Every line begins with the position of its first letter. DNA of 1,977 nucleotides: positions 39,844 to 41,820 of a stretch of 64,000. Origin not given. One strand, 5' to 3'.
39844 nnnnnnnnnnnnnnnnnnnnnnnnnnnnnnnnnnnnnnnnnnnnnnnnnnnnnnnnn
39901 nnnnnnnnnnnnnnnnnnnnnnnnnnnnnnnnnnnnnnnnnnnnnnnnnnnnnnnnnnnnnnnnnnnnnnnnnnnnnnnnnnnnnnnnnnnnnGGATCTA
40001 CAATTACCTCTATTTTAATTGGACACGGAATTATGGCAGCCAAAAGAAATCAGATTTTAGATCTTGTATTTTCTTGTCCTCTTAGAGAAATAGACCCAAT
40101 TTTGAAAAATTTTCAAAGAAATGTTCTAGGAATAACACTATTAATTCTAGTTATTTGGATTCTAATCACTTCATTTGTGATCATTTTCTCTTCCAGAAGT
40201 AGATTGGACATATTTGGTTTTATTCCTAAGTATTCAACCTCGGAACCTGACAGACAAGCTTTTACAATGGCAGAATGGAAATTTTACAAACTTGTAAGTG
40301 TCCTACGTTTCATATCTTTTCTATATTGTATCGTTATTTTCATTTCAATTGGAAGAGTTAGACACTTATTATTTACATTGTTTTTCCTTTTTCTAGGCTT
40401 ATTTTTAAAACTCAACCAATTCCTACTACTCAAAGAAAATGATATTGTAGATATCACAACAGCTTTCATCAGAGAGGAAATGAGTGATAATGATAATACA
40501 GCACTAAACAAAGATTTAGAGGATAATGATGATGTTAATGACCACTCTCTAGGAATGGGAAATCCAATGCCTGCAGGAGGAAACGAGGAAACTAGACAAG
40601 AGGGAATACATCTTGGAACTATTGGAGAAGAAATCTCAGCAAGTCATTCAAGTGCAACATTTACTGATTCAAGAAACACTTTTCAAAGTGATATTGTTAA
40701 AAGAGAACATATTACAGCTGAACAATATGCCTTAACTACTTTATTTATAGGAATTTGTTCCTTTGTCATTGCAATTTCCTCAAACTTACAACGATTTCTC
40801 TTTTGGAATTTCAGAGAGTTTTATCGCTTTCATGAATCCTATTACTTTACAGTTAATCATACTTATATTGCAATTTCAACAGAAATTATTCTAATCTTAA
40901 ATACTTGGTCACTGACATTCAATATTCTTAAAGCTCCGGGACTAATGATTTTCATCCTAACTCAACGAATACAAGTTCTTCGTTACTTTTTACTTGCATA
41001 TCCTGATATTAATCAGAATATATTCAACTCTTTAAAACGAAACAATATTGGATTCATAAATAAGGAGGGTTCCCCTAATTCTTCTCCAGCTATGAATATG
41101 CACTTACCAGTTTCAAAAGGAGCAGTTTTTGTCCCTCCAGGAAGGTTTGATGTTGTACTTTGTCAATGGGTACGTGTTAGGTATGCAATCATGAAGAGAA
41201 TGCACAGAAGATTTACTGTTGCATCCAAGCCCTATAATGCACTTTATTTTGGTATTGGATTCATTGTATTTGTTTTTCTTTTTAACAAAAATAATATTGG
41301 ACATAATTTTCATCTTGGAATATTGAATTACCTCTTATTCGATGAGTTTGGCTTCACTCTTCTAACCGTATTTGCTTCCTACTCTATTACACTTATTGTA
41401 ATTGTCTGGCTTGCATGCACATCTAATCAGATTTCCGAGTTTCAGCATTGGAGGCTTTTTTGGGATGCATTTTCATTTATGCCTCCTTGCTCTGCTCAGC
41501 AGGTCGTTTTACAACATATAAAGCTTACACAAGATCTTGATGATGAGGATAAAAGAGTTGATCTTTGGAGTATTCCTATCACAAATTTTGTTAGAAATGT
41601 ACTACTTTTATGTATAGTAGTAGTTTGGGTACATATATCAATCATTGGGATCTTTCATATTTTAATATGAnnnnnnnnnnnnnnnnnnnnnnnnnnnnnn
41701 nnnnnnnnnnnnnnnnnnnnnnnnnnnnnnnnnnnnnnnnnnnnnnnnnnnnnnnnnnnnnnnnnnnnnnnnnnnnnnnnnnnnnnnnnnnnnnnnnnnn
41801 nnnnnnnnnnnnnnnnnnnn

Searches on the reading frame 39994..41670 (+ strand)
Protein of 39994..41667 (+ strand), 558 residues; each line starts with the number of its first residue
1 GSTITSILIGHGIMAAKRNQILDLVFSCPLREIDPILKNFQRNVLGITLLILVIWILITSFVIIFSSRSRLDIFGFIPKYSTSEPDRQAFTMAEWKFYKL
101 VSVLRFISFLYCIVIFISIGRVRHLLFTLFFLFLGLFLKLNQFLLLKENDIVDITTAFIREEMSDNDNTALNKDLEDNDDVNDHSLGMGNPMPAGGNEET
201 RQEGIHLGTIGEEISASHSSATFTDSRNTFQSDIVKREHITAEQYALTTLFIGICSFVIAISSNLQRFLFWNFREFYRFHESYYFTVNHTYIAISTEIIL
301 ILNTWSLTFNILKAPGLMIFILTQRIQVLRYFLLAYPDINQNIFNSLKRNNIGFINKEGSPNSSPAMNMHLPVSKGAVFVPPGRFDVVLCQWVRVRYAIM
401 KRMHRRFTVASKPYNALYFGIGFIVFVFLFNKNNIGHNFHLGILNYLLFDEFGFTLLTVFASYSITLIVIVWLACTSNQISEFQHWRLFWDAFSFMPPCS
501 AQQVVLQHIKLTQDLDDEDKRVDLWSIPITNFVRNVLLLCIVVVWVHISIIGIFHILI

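Call 6: search_protein_families(library=pfam, proteins=[window:40000-41670:+], max_evalue=10)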
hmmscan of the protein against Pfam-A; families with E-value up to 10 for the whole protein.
window:40000-41670:+ (556 aa): 0 families

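Call 7: find_homologous_proteins(query=window:39994-41667:+, max_evalue=0.001)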
Query window:39994-41667:+ (558 aa): 1 proteins with E <= 0.001 among 8000 candidates.
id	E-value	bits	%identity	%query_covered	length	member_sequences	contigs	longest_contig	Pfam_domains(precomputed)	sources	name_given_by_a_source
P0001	3.2e-119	417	83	40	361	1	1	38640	-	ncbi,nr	ncbi:ankyrin repeat protein [Cryptosporidium canis]|nr:ankyrin repeat protein [Cryptosporidium canis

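Call 11: search_solved_structures(query=window:39994-41667:+, max_evalue=10, show_alignments=0)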
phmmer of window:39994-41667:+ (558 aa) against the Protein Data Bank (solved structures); distinct sequences matched with E-value up to 10: 0.

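Call 16: search_protein_representatives(protein=window:39994-41667:+)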
Query: 558 residues. Proteins with E-value up to 0.001 (for the whole library): 5; up to 1e-10: 4; up to 1e-30: 2. The best 5 are listed.
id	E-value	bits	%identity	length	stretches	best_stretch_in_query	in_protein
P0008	6.3e-233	790.6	65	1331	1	3-557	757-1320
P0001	1.0e-119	416.9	83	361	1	188-409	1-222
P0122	1.5e-12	63.3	32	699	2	238-336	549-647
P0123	3.2e-11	58.8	28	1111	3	230-337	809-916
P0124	1.3e-06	43.6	30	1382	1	229-337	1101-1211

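Call 18: list_cluster_members(proteins=[P0122, P0123, P0124])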
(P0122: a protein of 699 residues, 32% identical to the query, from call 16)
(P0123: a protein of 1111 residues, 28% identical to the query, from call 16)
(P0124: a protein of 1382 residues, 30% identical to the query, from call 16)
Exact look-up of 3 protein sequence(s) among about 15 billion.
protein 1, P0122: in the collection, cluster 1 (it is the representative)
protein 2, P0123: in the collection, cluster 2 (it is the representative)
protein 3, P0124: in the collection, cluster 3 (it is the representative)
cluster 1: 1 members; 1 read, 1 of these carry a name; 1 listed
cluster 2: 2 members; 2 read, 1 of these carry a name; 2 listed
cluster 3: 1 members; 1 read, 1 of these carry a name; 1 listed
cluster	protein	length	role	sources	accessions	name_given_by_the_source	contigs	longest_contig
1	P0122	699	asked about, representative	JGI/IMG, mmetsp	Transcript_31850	Transcript_31850/g.79010 ORF Transcript_31850/g.79010 Transcript_31850/m.79010 ...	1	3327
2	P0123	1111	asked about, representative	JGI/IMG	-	-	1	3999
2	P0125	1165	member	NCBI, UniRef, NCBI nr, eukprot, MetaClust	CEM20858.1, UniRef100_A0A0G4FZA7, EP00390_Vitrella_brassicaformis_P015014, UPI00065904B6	unnamed protein product [Vitrella brassicaformis CCMP3155] | Uncharacterized protein n=1 Tax=Vitrella brassicaformis (strain CCMP3155) TaxID=1169540 ... | CEM20858.1 unnamed protein product [Vitrella brassicaformis CCMP3155]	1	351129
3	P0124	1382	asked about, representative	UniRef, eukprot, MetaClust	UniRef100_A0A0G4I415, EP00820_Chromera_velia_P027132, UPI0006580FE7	Uncharacterized protein n=1 Tax=Chromera velia CCMP2878 TaxID=1169474 ... | Cvel_10799.t1-p1 / transcript=Cvel_10799.t1 / gene=Cvel_10799 / ... | status=active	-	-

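Call 23: find_homologous_proteins(query=A2, max_evalue=0.01)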
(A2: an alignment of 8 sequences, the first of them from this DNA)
Query A2 (8 sequences) (547 aa, profile of the alignment): 1 proteins with E <= 0.01 among 8000 candidates.
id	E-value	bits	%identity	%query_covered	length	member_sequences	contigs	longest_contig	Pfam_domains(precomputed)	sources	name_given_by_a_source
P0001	1.3e-70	257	83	40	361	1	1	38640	-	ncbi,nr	ncbi:ankyrin repeat protein [Cryptosporidium canis]|nr:ankyrin repeat protein [Cryptosporidium canis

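Call 33: predict_structure(alignment_id=A2)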
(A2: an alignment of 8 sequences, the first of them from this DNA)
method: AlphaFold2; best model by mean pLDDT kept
length: 547 residues; sequences in the alignment: 8
mean_pLDDT: 59.1   pTM: 0.60
mean pLDDT of the five models: 59.1, 56.9, 53.9, 53.1, 52.0
residues with pLDDT >= 90: 0; 70-90: 165; 50-70: 229; < 50: 153
segments of 3 or more residues with pLDDT < 50: 1-4, 10-20, 56-60, 66-71, 73-76, 149-157, 166-217, 326-372, 423-433, 545-547
pLDDT, mean of each block of 10 residues (from residue 1): 48 46 73 87 82 54 49 51 66 75 73 64 66 59 52 48 48 26 24 24 25 42 63 76 84 70 61 75 82 79 76 74 53 40 33 27 31 56 69 72 68 62 47 51 68 80 76 64 61 63 59 62 73 67 48
secondary structure, 60 per line:
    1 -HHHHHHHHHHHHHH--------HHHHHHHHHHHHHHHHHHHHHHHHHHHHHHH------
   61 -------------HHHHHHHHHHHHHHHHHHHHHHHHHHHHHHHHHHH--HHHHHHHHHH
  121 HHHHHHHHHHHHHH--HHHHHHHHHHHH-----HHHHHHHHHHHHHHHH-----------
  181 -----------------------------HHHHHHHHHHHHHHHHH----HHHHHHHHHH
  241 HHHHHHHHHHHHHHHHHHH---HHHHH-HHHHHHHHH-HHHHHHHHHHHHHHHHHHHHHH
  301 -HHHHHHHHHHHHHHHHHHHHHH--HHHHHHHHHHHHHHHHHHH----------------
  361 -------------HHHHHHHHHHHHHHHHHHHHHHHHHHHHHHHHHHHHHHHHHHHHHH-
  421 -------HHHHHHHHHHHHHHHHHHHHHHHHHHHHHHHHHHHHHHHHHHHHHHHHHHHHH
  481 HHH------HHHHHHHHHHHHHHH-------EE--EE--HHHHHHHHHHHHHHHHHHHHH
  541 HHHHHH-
elements in order: H2-15 H24-54 H74-108 H111-134 H137-148 H154-169 H210-226 H231-259 H263-267 H269-277 H279-300 H302-323 H326-344 H374-419 H428-483 H490-504 H520-546

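Call 35: fold_search(model_id=the predicted structure, library=pdb)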
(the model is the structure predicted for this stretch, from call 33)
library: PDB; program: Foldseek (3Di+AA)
matches with E <= 10: 40; with E <= 0.001: 0
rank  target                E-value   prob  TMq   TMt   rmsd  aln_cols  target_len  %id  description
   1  8uvu_A                4.1e-02  1.00  0.28  0.38   9.6       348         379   11  Structure of the insect gustatory receptor Gr9 from Bombyx mori in complex with D-fructose (released 2024-03-20)
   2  8vc1_A                5.2e-02  1.00  0.29  0.39  11.1       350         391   10  CryoEM structure of insect gustatory receptor BmGr9 (released 2024-01-10)
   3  8vc2_A                7.0e-02  0.99  0.29  0.38  10.1       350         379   10  CryoEM structure of insect gustatory receptor BmGr9 in the presence of fructose (released 2024-01-10)
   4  8zdz_A                1.3e-01  0.97  0.27  0.36   9.4       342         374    8  Drosophila mojavensis gustatory receptor 43a(Gr43a) in apo state (released 2024-10-30)
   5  8jm9_A                2.3e-01  0.97  0.30  0.40   8.4       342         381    8  The cryo-EM structure of insect gustatory receptor Gr43a from Drosophila melanogaster (released 2024-02-07)
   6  8x82_A                3.1e-01  0.93  0.29  0.39   8.8       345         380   10  The cryo-EM structure of insect gustatory receptor Gr43a I418A from Drosophila melanogaster (released 2024-02-07)
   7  8x84_A                3.1e-01  0.91  0.29  0.38   9.1       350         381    7  The cryo-EM structure of insect gustatory receptor Gr43a I418A from Drosophila melanogaster in complex with fructose a (released 2024-02-07)
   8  8v00_D                4.4e-01  0.90  0.28  0.38  10.1       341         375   12  AaegOR10 apo structure (released 2024-06-19)
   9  8z9a_C                6.2e-01  0.54  0.25  0.33  22.6       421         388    9  Cryo-EM structure of the insect olfactory receptor OR5-Orco heterocomplex from Acyrthosiphon pisum bound with geranyl  (released 2024-06-19)
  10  8v3d_D                9.6e-01  0.72  0.30  0.39   9.8       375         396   11  AgamOR28 structure bound to 2,4,5-trimethylthiazole (released 2024-06-19)
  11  8z9a_A                1.0e+00  0.54  0.22  0.28   8.7       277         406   10  Cryo-EM structure of the insect olfactory receptor OR5-Orco heterocomplex from Acyrthosiphon pisum bound with geranyl  (released 2024-06-19)
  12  7lic_A                1.1e+00  0.35  0.23  0.30  10.4       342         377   11  The structure of the insect olfactory receptor OR5 from Machilis hrabei (released 2021-08-11)
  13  7b9f_X                1.5e+00  0.04  0.09  0.10  29.0       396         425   10  Structure of the mycobacterial ESX-5 Type VII Secretion System hexameric pore complex (released 2021-07-07)
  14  8jme_A                1.7e+00  0.47  0.26  0.33   9.2       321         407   12  The cryo-EM structure of insect gustatory receptor Gr64a from Drosophila melanogaster (released 2024-02-07)
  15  7b9s_5                2.0e+00  0.03  0.09  0.09  27.9       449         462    9  Structure of the mycobacterial ESX-5 Type VII Secretion System hexameric pore complex (released 2021-07-07)
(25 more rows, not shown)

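Call 54: search_solved_structures(query=A2, max_evalue=10, show_alignments=3)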
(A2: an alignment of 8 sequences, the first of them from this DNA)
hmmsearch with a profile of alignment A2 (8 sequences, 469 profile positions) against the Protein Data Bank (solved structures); distinct sequences matched with E-value up to 10: 1.
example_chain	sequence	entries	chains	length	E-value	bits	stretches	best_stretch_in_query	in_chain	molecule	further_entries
7y5e_FN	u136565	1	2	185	2.5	10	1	38-75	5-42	Photosystem I reaction center subunit III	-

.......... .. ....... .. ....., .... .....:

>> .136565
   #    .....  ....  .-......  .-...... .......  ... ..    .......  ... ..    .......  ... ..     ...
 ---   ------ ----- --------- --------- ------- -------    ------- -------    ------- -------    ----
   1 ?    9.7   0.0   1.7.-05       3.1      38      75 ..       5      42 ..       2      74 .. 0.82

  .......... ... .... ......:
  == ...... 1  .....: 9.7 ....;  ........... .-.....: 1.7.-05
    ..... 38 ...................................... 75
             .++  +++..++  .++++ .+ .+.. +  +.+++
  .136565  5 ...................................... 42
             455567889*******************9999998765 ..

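Call 55: search_protein_families(library=pfam, alignment_id=A2, max_evalue=10)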
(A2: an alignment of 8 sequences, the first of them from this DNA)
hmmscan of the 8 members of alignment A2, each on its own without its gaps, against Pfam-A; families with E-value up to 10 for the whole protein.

A. member 1, seq(547 aa): 0 families

B. families by the number of members that match (of 8 scanned): 2 families
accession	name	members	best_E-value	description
PF04608.18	PgpA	1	0.08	Phosphatidylglycerophosphatase A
PF03911.21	Sec61_beta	1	1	Sec61beta family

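Call 56: find_related_loci(query=A2, collection=metagenome_contigs, flank=6000)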
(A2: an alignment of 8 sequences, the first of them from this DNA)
Query A2 (547 aa) in metagenome_contigs; peptide patterns used: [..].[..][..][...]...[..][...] (x = any residue, [..] = any of these).
149 stretches matched a pattern, but none encodes a relative of the query by tblastn (E <= 1e-3).
